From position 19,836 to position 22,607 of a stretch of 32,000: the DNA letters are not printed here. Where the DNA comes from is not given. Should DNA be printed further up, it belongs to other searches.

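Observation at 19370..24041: Orphan PAAR / VasX-N-like membrane toxin / unknown / 2-TM protein operon: a candidate contractile-injection effector-immunity cassette in an IS hotspot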

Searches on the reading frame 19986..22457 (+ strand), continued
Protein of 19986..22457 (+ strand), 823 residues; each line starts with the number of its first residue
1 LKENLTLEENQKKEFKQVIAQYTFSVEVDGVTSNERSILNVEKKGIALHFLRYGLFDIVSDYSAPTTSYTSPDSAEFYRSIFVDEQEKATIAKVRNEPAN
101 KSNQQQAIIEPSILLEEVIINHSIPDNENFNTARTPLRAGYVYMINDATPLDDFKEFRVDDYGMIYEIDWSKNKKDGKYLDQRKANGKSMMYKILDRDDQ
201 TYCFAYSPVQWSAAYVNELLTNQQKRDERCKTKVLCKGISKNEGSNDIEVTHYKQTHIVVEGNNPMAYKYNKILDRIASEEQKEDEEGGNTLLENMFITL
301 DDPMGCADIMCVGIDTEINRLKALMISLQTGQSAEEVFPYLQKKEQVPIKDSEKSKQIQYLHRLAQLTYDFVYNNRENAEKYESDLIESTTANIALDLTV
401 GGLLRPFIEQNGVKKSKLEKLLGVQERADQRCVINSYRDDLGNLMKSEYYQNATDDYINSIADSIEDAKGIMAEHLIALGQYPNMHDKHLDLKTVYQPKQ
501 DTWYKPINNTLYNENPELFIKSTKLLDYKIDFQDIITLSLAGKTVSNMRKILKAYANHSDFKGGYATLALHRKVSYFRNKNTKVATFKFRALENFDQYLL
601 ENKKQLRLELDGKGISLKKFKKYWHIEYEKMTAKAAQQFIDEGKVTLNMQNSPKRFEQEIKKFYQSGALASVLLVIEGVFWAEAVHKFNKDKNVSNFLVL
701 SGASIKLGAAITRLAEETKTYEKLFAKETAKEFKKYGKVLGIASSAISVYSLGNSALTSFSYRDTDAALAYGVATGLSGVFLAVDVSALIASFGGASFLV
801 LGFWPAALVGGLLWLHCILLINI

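Call 56: predict_structure(alignment_id=A1)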
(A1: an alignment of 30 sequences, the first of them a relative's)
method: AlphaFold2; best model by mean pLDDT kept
length: 1114 residues; sequences in the alignment: 30
mean_pLDDT: 65.2   pTM: 0.61
mean pLDDT of the five models: 65.2, 64.9, 65.0, 63.0, 59.0
residues with pLDDT >= 90: 123; 70-90: 441; 50-70: 192; < 50: 358
segments of 3 or more residues with pLDDT < 50: 61-116, 385-411, 533-543, 553-555, 557-573, 578-601, 603-634, 636-642, 644-646, 648-680, 719-727, 742-827, 911-921, 978-983, 1005-1007, 1057-1073
pLDDT, mean of each block of 10 residues (from residue 1): 80 78 74 67 86 79 33 34 36 32 33 47 78 84 93 92 86 87 84 83 92 91 90 87 78 77 62 77 79 86 91 90 87 86 75 83 80 70 53 39 38 76 92 93 93 89 78 85 77 77 82 76 82 48 49 48 41 47 42 43 41 35 36 46 48 40 41 46 55 60 56 51 48 51 46 40 34 37 36 26 26 28 41 73 79 91 73 78 73 70 64 44 69 76 85 87 87 67 65 81 52 84 72 79 83 53 38 55 64 65 78 53
secondary structure, 60 per line:
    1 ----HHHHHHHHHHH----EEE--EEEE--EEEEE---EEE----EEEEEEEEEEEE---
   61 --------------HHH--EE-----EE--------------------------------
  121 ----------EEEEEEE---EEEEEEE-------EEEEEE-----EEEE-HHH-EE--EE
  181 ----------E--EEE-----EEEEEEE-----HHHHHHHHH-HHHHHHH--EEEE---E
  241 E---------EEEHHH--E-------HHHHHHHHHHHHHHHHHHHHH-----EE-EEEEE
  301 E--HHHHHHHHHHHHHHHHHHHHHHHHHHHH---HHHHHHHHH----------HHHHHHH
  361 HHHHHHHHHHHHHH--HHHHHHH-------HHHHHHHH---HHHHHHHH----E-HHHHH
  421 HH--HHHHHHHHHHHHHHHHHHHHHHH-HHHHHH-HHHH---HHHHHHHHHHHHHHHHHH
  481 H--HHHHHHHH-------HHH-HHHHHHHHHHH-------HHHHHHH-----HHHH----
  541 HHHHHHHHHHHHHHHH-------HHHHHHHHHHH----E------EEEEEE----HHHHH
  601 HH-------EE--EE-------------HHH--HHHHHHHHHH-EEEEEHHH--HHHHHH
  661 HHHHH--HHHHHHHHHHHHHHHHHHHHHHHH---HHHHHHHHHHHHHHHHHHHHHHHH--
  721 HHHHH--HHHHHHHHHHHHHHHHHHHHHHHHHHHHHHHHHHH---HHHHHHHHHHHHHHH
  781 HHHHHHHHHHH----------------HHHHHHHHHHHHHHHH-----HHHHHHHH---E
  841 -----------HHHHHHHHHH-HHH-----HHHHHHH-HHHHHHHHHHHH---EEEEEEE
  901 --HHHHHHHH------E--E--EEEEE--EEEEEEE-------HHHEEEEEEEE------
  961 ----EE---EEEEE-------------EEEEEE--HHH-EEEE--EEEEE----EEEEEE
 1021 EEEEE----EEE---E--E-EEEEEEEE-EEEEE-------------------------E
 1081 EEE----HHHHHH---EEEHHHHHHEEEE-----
elements in order (helices of 4 or more, strands of 3 or more residues): H5-15 E20-22 E25-28 E31-35 E39-41 E46-57 E131-137 E141-147 E155-160 E166-169 E194-196 E202-208 H214-222 H224-230 E233-236 E251-253 H267-287 E296-301 H304-331 H335-343 H354-374 H377-383 H391-398 H402-409 H416-422 H425-447 H449-454 H456-459 H463-481 H484-491 H503-513 H521-527 H533-536 H541-556 H564-574 E586-591 H596-602 H634-643 E645-649 H655-665 H668-691 H695-718 H721-725 H728-762 H766-791 H808-823 H829-836 H852-861 H871-877 H879-890 E894-900 H903-910 E923-927 E930-936 E947-954 E970-974 E988-993 E1000-1003 E1006-1010 E1015-1025 E1030-1032 E1041-1048 E1050-1054 E1080-1083 H1088-1093 E1097-1099 H1100-1105 E1106-1109

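Call 59: fold_search(model_id=the predicted structure, library=pdb)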
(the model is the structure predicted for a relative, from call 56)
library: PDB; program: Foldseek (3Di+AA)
matches with E <= 10: 603; with E <= 0.001: 1
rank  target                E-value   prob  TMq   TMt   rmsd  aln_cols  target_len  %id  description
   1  9r8g_A                1.2e-12  1.00  0.32  0.37  18.9      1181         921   10  Pseudomonas putida Pore-Forming Toxin Tke5 in complex with its cognate Type VI adaptor protein Tap3 (released 2026-01-14)
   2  8i5m_A                1.2e-02  0.84  0.08  0.25  25.3       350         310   10  Rat Kir4.1 in complex with PIP2 (released 2024-02-28)
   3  6baa_A                1.6e-02  0.60  0.08  0.21  23.8       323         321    9  Cryo-EM structure of the pancreatic beta-cell KATP channel bound to ATP and glibenclamide (released 2017-11-01)
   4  7zdz_C                1.6e-02  0.23  0.06  0.15  30.1       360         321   11  Cryo-EM structure of the human inward-rectifier potassium 2.1 channel (Kir2.1) (released 2022-09-28)
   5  7u1e_A                1.6e-02  0.44  0.06  0.16  24.8       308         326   10  CryoEM structure of the pancreatic ATP-sensitive potassium channel bound to ATP with Kir6.2-CTD in the down conformati (released 2022-08-31)
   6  7u1s_A                2.4e-02  0.84  0.08  0.20  24.8       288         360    9  Cryo-EM structure of the pancreatic ATP-sensitive potassium channel bound to ATP and repaglinide with SUR1-out conform (released 2022-08-31)
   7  7u24_A                2.8e-02  0.51  0.07  0.18  21.6       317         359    7  Cryo-EM structure of the pancreatic ATP-sensitive potassium channel bound to ATP and glibenclamide with Kir6.2-CTD in  (released 2022-08-31)
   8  5twv_A                3.4e-02  0.30  0.06  0.15  26.1       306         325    8  Cryo-EM structure of the pancreatic ATP-sensitive K+ channel SUR1/Kir6.2 in the presence of ATP and glibenclamide (released 2017-01-25)
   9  7tyt_B                3.9e-02  0.51  0.07  0.20  22.9       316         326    7  Cryo-EM structure of the pancreatic ATP-sensitive potassium channel bound to ATP and repaglinide with Kir6.2-CTD in th (released 2022-08-31)
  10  7u6y_A                3.9e-02  0.33  0.05  0.15  23.7       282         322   10  Cryo-EM structure of the pancreatic ATP-sensitive potassium channel in the presence of glibenclamide and ATP with Kir6 (released 2022-08-31)
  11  5kuk                  3.9e-02  0.33  0.06  0.16  23.6       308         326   10  Crystal Structure of Inward Rectifier Kir2.2 K62W Mutant (released 2016-08-10)
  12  7tyt_A                3.9e-02  0.33  0.05  0.14  23.7       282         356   10  Cryo-EM structure of the pancreatic ATP-sensitive potassium channel bound to ATP and repaglinide with Kir6.2-CTD in th (released 2022-08-31)
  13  7mjo_C                4.3e-02  0.28  0.07  0.18  25.2       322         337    9  Vascular KATP channel: Kir6.1 SUR2B quatrefoil-like conformation 1 (released 2021-10-13)
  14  3spg                  4.3e-02  0.21  0.06  0.16  25.7       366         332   10  Inward rectifier potassium channel Kir2.2 R186A mutant in complex with PIP2 (released 2011-08-24)
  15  9kgl_A                4.5e-02  0.41  0.08  0.19  22.7       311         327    8  Structure of KATP channel in complex with centipede toxin SpTx1 (released 2025-11-12)
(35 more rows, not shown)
